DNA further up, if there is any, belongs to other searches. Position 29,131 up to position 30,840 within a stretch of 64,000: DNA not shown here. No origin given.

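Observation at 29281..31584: Seven-bladed FG-GAP propeller fused to a Rab-like small GTPase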

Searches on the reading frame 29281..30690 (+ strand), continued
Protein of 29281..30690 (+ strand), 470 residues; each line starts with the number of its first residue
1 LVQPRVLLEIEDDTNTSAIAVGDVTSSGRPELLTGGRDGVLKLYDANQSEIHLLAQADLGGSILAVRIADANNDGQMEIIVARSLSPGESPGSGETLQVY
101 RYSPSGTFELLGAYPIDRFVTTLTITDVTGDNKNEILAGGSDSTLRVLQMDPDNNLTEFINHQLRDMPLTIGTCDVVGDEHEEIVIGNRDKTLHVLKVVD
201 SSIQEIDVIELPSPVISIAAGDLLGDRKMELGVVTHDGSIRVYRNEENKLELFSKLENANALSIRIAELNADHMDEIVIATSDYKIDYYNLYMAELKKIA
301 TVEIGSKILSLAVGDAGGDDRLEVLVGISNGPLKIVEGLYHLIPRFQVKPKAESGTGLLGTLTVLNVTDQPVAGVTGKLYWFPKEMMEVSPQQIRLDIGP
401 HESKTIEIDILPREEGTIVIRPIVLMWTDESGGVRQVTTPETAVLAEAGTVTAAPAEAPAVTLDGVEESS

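Call 63: find_homologous_proteins(query=P0122, max_evalue=1e-20)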
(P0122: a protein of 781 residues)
Query P0122 (781 aa): 31 proteins with E <= 1e-20 among 8000 candidates.
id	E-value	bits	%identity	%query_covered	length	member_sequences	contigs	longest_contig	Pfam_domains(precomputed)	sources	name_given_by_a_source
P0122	0.0e+0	1714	100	100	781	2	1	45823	PF01839.30,PF00025.28,PF15907.12,PF13517.13,PF14783.13,PF08477.20,PF24817.2,PF23743.2,PF00071.29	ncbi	-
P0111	1.8e-199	683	42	99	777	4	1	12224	PF01839.30,PF25174.2,PF24814.2,PF00025.28,PF15907.12,PF14783.13,PF08477.20,PF14727.14,PF24796.2,PF25292.1,PF13517.13,PF23743.2,PF00071.29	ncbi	ncbi:MAG: GTP-binding protein [Candidatus Thorarchaeota archaeon]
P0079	5.5e-198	678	42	99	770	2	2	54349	PF01839.30,PF25174.2,PF24814.2,PF23381.2,PF00025.28,PF15907.12,PF25173.2,PF14783.13,PF08477.20,PF14727.14,PF23726.2,PF24817.2,PF13517.13,PF23743.2,PF00071.29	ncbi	ncbi:MAG: GTP-binding protein [Candidatus Thorarchaeota archaeon]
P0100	3.1e-197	676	43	99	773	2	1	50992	PF01839.30,PF24814.2,PF23381.2,PF00025.28,PF15907.12,PF14783.13,PF08477.20,PF14727.14,PF24796.2,PF25292.1,PF13517.13,PF23743.2,PF23414.2,PF00071.29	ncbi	-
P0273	1.5e-196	673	42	99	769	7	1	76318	PF25174.2,PF24814.2,PF00025.28,PF15907.12,PF14783.13,PF08477.20,PF14727.14,PF25292.1,PF13517.13,PF23743.2,PF23414.2,PF00071.29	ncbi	-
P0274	4.2e-195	668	42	99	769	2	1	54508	PF01839.30,PF25174.2,PF24814.2,PF00025.28,PF15907.12,PF14783.13,PF08477.20,PF14727.14,PF25292.1,PF13517.13,PF23743.2,PF23414.2,PF00071.29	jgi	-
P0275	2.7e-193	663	43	99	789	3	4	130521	PF01839.30,PF25292.1,PF00025.28,PF15907.12,PF13517.13,PF14783.13,PF08477.20,PF14727.14,PF24817.2,PF23743.2,PF00071.29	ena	-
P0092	3.1e-192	659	43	99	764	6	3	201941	PF25292.1,PF00025.28,PF15907.12,PF13517.13,PF14783.13,PF08477.20,PF14727.14,PF23743.2,PF00071.29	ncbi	ncbi:MAG: GTP-binding protein [Candidatus Thorarchaeota archaeon]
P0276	5.6e-192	658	66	24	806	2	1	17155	PF01839.30,PF25292.1,PF00025.28,PF15907.12,PF13517.13,PF14783.13,PF08477.20,PF14727.14,PF23743.2,PF00071.29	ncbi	-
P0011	2.7e-190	653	42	99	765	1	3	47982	PF25174.2,PF24814.2,PF00025.28,PF15907.12,PF13517.13,PF14783.13,PF08477.20,PF24817.2,PF23743.2,PF00071.29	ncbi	ncbi:MAG: GTP-binding protein [Candidatus Thorarchaeota archaeon]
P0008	3.5e-190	652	61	24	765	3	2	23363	PF24814.2,PF00025.28,PF15907.12,PF13517.13,PF14783.13,PF08477.20,PF24817.2,PF23743.2,PF00071.29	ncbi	-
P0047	5.2e-190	652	42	99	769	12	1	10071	PF25174.2,PF24814.2,PF25292.1,PF00025.28,PF15907.12,PF13517.13,PF14783.13,PF08477.20,PF24817.2,PF23743.2,PF00071.29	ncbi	ncbi:MAG: GTP-binding protein [Candidatus Thorarchaeota archaeon]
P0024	1.1e-189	651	42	99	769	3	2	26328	PF01839.30,PF24814.2,PF00025.28,PF15907.12,PF14783.13,PF08477.20,PF24817.2,PF25292.1,PF13517.13,PF23743.2,PF23414.2,PF00071.29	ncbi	-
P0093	1.1e-189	651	43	99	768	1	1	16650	PF01839.30,PF00025.28,PF15907.12,PF13517.13,PF14783.13,PF08477.20,PF14727.14,PF24817.2,PF23743.2,PF00071.29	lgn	-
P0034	1.2e-189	650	42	99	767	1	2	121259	PF25174.2,PF24814.2,PF00025.28,PF15907.12,PF14783.13,PF08477.20,PF14727.14,PF24817.2,PF25292.1,PF13517.13,PF23743.2,PF00071.29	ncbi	ncbi:MAG: GTP-binding protein [Promethearchaeota archaeon]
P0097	2.3e-189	649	43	99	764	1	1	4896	PF01839.30,PF25292.1,PF00025.28,PF15907.12,PF13517.13,PF14783.13,PF08477.20,PF14727.14,PF23743.2,PF00071.29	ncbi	-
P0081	5.0e-189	648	43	98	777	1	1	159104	PF25174.2,PF00025.28,PF15907.12,PF13517.13,PF14783.13,PF08477.20,PF14727.14,PF23743.2,PF00071.29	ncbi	-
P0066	6.6e-189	648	42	98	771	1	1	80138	PF25292.1,PF00025.28,PF15907.12,PF13517.13,PF14783.13,PF08477.20,PF23743.2,PF00071.29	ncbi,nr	ncbi:MAG: GTP-binding protein [Candidatus Lokiarchaeota archaeon]|nr:GTP-binding protein [Candidatus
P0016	9.5e-189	647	43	99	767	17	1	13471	PF00025.28,PF15907.12,PF13517.13,PF14783.13,PF08477.20,PF24817.2,PF23743.2,PF00071.29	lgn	-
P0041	1.3e-188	647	43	99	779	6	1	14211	PF01839.30,PF25292.1,PF00025.28,PF15907.12,PF13517.13,PF14783.13,PF08477.20,PF23743.2,PF00071.29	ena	-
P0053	2.0e-188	646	42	99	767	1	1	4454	PF25292.1,PF00025.28,PF15907.12,PF13517.13,PF14783.13,PF08477.20,PF14727.14,PF24817.2,PF23743.2,PF00071.29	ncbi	ncbi:MAG: GTP-binding protein [Candidatus Thorarchaeota archaeon]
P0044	3.2e-188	646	42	99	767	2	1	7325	PF24814.2,PF25292.1,PF00025.28,PF15907.12,PF13517.13,PF14783.13,PF08477.20,PF24817.2,PF23743.2,PF00071.29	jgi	-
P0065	3.6e-188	646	43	99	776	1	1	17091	PF25174.2,PF24814.2,PF25292.1,PF00025.28,PF15907.12,PF13517.13,PF14783.13,PF08477.20,PF23743.2,PF00071.29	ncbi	ncbi:MAG: GTP-binding protein [Candidatus Thorarchaeota archaeon]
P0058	6.9e-188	645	42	99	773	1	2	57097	PF01839.30,PF25292.1,PF00025.28,PF15907.12,PF13517.13,PF14783.13,PF08477.20,PF23743.2,PF00071.29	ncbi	ncbi:MAG: GTP-binding protein [Candidatus Thorarchaeota archaeon]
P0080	5.0e-187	642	42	99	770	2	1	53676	PF00025.28,PF15907.12,PF13517.13,PF14783.13,PF08477.20,PF14727.14,PF24817.2,PF23743.2,PF00071.29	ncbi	-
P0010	8.7e-186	638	63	24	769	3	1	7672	PF01839.30,PF25292.1,PF00025.28,PF15907.12,PF13517.13,PF14783.13,PF08477.20,PF14727.14,PF24817.2,PF23743.2,PF00071.29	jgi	jgi:small GTP-binding protein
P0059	1.6e-185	637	41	99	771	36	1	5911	PF01839.30,PF00025.28,PF15907.12,PF13517.13,PF14783.13,PF08477.20,PF23743.2,PF00071.29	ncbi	-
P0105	5.1e-185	635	65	23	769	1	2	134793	PF00025.28,PF15907.12,PF13517.13,PF14783.13,PF08477.20,PF23743.2,PF00071.29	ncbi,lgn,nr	ncbi:MAG: hypothetical protein BAJATHORv1_70008 [Candidatus Thorarchaeota archaeon]|nr:MAG: hypothet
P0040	3.4e-183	629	41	99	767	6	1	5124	PF00025.28,PF15907.12,PF13517.13,PF14783.13,PF08477.20,PF23743.2,PF00071.29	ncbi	-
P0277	8.9e-113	396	45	54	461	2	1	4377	PF01839.30,PF25174.2,PF24814.2,PF23381.2,PF15907.12,PF14783.13,PF14727.14,PF23726.2,PF25175.2,PF24817.2,PF25292.1,PF13517.13,PF23743.2,PF23414.2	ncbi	ncbi:MAG: hypothetical protein ACTSQZ_03655, partial [Candidatus Thorarchaeota archaeon]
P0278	2.1e-101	359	42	54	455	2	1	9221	PF25174.2,PF25292.1,PF15907.12,PF13517.13,PF14783.13,PF14727.14,PF24817.2,PF23743.2,PF23414.2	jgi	jgi:WD40 repeat protein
